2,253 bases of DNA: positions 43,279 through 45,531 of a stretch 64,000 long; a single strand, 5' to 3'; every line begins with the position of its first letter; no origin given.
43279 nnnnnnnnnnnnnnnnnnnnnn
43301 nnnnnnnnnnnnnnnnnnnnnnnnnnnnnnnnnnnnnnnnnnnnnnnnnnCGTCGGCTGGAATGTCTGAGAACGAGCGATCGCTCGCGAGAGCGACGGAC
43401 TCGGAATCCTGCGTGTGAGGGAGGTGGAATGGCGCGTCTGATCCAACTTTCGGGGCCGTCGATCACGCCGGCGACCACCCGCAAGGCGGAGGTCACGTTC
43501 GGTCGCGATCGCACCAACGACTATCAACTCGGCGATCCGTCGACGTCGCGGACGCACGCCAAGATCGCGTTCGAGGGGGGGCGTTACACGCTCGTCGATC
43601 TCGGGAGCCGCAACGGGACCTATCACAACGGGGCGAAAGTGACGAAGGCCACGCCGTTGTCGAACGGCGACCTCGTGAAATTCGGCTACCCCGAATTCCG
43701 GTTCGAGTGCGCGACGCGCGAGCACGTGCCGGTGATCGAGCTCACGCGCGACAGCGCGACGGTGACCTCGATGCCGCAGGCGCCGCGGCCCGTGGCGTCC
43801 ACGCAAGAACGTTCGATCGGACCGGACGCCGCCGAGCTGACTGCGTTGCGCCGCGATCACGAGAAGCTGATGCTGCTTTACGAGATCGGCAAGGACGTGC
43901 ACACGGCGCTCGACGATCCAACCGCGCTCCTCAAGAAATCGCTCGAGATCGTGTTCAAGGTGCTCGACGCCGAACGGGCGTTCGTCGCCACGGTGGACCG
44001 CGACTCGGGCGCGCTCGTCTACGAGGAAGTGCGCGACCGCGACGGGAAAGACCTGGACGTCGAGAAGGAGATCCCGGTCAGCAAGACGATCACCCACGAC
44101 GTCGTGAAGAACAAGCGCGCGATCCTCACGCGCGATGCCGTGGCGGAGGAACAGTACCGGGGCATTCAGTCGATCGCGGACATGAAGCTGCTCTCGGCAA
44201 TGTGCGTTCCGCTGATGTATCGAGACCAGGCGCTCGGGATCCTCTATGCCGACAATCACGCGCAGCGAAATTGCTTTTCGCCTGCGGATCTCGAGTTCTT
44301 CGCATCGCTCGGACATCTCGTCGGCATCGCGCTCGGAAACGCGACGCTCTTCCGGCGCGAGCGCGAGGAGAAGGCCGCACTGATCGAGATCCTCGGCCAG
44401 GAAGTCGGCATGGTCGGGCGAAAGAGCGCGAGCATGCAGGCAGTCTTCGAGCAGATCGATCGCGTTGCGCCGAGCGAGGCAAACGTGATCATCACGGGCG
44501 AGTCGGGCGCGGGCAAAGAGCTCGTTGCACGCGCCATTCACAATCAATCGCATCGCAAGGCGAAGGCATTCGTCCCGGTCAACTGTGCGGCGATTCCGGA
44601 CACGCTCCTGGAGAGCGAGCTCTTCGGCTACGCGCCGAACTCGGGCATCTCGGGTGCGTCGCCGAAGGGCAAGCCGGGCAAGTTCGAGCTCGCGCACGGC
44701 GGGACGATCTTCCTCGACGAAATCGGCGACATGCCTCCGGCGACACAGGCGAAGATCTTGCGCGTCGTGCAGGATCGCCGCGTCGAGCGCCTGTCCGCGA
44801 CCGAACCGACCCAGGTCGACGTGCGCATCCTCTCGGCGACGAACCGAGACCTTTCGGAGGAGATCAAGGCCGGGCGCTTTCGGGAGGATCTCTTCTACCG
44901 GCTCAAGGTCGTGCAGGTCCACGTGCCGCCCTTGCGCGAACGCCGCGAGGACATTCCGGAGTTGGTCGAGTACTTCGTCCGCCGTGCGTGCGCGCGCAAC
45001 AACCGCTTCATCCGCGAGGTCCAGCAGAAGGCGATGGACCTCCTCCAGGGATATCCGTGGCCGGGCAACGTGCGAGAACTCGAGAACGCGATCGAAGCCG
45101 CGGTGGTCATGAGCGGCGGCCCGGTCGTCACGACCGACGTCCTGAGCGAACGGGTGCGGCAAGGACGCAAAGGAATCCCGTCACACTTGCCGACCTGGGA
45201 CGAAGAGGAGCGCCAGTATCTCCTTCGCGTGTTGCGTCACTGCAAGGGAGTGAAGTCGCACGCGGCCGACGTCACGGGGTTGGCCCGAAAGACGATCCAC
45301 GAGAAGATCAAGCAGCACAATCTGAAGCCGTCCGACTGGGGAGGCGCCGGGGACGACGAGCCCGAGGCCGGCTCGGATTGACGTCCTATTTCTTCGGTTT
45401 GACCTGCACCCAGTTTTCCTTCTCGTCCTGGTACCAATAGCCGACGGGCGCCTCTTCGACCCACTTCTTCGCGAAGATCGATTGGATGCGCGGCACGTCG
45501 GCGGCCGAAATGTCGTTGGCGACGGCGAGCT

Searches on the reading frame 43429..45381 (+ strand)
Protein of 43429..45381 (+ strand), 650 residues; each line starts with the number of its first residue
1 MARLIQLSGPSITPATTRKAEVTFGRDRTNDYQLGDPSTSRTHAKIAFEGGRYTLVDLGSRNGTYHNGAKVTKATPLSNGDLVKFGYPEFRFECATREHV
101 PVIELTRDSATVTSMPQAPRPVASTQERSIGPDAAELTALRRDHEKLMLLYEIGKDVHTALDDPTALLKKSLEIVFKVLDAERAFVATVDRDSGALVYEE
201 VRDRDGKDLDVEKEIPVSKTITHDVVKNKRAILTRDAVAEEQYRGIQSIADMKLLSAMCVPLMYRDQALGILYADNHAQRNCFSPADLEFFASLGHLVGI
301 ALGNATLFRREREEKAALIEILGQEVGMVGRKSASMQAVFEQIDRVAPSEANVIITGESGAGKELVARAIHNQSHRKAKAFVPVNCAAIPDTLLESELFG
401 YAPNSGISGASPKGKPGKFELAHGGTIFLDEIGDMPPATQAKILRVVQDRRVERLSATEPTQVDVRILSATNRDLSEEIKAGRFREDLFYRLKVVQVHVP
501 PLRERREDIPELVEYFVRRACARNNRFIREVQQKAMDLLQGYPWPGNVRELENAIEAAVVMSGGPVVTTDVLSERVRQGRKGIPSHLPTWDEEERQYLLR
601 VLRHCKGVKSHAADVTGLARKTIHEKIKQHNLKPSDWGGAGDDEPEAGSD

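Call 5: search_protein_families(library=pfam, proteins=[window:43429-45381:+])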
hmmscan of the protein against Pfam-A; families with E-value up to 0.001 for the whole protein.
window:43429-45381:+ (650 aa): 12 families
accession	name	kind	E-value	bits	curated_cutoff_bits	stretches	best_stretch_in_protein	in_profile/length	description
PF00158.32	Sigma54_activat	-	3.1e-64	216.1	20.2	1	332-497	4-167/168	Sigma-54 interaction domain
PF25601.1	AAA_lid_14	-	5.7e-26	90.6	27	1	503-581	1-79/87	AAA+ ATPase lid domain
PF14532.12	Sigma54_activ_2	-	2.4e-22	80.1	25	1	332-502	3-138/138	Sigma-54 interaction domain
PF00498.31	FHA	-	2.9e-20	72.9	20.7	1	22-86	1-67/67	FHA domain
PF13185.12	GAF_2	-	6.9e-15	55.9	28.6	1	163-302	3-135/136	GAF domain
PF01590.32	GAF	-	2.5e-13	51.2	22.4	1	163-302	1-133/133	GAF domain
PF16697.10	Yop-YscD_cpl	-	1.7e-10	41.4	33.2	1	20-93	17-91/94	Inner membrane component of T3SS, cytoplasmic domain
PF13492.12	GAF_3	-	1.3e-09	38.9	27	1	165-303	3-128/129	GAF domain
PF02954.25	HTH_8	-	1.9e-07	31.1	22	1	592-629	4-41/42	Bacterial regulatory protein, Fis family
PF01078.27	Mg_chelatase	-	0.00011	22.1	20.3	0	350-445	22-128/207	Magnesium chelatase, subunit ChlI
PF07728.20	AAA_5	-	0.00035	21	22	0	352-472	1-122/139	AAA domain (dynein-related subfamily)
PF13191.12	AAA_16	-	0.00052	21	32.6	0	336-440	9-113/167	AAA ATPase domain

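Call 31: search_protein_families(library=ncbifam, proteins=[window:43429-45381:+], max_evalue=0.001)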
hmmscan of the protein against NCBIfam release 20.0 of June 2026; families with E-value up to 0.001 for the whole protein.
window:43429-45381:+ (650 aa): 34 families (the best 25 are shown)
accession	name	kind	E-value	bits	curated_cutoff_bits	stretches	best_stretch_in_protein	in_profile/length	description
TIGR01817.1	nifA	equivalog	2.6e-106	356.5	528.85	1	146-580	3-446/534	nif-specific transcriptional activator NifA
NF041552.1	TF_PrdR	equivalog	9.8e-103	344.4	795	1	325-630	265-576/577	sigma-54 dependent transcriptional regulator PrdR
TIGR02915.1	PEP_resp_reg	equivalog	1.9e-93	313.8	502.6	1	324-633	137-445/445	PEP-CTERM-box response regulator transcription factor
NF008469.0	PRK11361.1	equivalog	2.7e-92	309.9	714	1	326-636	142-460/461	acetoacetate metabolism transcriptional regulator AtoC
TIGR01818.1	ntrC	equivalog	2.9e-91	306.6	558.6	1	312-576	120-381/463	nitrogen regulation protein NR(I)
NF003451.0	PRK05022.1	equivalog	7.7e-91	305.3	476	1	250-564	108-425/512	nitric oxide reductase transcriptional regulator NorR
NF050807.1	TransRegFlbDCaul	equivalog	5.8e-90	302.3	750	1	316-572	107-361/454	sigma-54-dependent transcriptional regulator FlbD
NF007689.0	PRK10365.1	equivalog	5.6e-87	292.3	760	1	316-627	129-439/441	sigma-54-dependent response regulator transcription factor ZraR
NF038308.1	RNA_repair_RtcR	equivalog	4.6e-86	289.7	650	1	326-621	179-502/530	RNA repair transcriptional activator RtcR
NF011958.0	PRK15429.1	equivalog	2e-85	287.8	830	1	140-631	180-685/692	formate hydrogenlyase transcriptional activator FlhA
NF011695.0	PRK15115.1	equivalog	4.7e-85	286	763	1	332-637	140-443/445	two-component system response regulator GlrR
NF051870.1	NAssimRespRegNtrX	equivalog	6e-85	285.8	600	1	309-629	122-449/452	nitrogen assimilation response regulator NtrX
TIGR02329.1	propionate_PrpR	equivalog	6.8e-79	265.9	499.2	1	328-626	214-523/526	propionate catabolism operon regulatory protein PrpR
NF011953.0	PRK15424.1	equivalog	1.7e-77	261.3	703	1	326-631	218-535/538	propionate catabolism operon regulatory protein PrpR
NF049963.1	RespRegFlgRCampy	domain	2.1e-74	250.9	750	1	331-632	138-429/429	fla regulon two-component system response regulator FlgR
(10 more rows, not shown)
